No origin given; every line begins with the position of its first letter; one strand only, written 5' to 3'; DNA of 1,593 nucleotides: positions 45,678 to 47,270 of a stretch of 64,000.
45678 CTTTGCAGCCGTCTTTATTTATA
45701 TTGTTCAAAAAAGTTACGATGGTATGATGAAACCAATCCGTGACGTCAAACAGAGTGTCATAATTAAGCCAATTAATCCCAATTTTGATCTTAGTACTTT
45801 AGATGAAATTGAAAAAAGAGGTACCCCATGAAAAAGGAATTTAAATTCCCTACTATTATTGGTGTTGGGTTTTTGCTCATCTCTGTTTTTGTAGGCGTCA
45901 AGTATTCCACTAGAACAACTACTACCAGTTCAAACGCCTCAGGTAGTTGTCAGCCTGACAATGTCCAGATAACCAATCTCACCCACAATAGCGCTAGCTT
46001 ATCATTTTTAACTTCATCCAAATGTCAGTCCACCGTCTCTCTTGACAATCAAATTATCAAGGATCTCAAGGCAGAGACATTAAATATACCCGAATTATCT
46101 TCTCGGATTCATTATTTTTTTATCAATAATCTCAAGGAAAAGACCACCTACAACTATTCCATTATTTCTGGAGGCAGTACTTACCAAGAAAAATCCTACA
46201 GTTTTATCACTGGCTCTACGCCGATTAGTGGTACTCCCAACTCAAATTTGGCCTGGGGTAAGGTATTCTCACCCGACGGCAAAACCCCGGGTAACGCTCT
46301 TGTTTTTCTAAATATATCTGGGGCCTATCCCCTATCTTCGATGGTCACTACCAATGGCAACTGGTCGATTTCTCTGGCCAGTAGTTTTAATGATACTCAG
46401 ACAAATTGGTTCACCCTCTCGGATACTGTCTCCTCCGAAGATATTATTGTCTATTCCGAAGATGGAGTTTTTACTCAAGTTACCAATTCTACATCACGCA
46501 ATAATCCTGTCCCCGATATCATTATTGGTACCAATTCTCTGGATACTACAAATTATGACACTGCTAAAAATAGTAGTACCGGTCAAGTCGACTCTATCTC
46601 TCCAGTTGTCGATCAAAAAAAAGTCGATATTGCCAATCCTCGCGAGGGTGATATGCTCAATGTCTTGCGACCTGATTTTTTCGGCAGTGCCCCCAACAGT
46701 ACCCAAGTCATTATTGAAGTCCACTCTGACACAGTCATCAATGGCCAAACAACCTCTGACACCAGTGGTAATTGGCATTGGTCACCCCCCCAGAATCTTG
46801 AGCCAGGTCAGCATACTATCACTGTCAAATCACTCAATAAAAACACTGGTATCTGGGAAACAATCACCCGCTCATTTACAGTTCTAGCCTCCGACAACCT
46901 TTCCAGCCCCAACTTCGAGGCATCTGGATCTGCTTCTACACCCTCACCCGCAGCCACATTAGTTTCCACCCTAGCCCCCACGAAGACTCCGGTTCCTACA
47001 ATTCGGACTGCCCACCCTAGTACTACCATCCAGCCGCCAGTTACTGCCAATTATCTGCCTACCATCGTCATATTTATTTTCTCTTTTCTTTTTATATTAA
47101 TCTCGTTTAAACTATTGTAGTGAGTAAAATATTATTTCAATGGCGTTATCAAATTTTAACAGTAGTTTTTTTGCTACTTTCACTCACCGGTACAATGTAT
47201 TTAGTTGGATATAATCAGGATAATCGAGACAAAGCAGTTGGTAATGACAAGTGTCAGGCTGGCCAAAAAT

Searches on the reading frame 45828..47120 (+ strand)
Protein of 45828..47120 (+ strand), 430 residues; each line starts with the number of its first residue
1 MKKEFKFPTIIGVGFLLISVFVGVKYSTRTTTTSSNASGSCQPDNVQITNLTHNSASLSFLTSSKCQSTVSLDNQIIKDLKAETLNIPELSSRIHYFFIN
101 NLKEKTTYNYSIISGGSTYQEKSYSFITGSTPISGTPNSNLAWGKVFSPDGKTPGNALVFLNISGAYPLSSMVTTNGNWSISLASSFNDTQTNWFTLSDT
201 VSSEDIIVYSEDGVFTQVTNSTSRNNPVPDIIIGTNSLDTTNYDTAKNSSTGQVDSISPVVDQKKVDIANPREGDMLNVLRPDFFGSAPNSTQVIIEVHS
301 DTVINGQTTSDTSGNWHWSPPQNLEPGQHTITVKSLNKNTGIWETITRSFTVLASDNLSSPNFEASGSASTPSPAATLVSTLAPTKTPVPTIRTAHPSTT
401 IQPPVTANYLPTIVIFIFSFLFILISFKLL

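Call 7: search_protein_families(library=pfam, proteins=[window:45828-47120:+], max_evalue=0.01)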
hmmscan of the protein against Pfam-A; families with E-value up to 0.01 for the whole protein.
window:45828-47120:+ (430 aa): 2 families
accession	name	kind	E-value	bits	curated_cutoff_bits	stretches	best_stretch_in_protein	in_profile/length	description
PF19077.6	Big_13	-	2.6e-07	31.5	27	1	276-337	23-85/102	Bacterial Ig-like domain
PF00041.27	fn3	-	0.0096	16.6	25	0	42-114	2-68/84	Fibronectin type III domain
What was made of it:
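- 45828..48061 (+): Context only: two secreted Thr/Pro-rich proteins with C-terminal membrane anchors, directly upstream of UbiA (45828-47120 and 47120-48061); possible acceptors. Big_13 domain in the first protein (call 7).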

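Call 88: search_protein_families(library=ncbifam, proteins=[window:45828-47120:+], max_evalue=0.001)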
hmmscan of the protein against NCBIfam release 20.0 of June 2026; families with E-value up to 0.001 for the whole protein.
window:45828-47120:+ (430 aa): 0 families
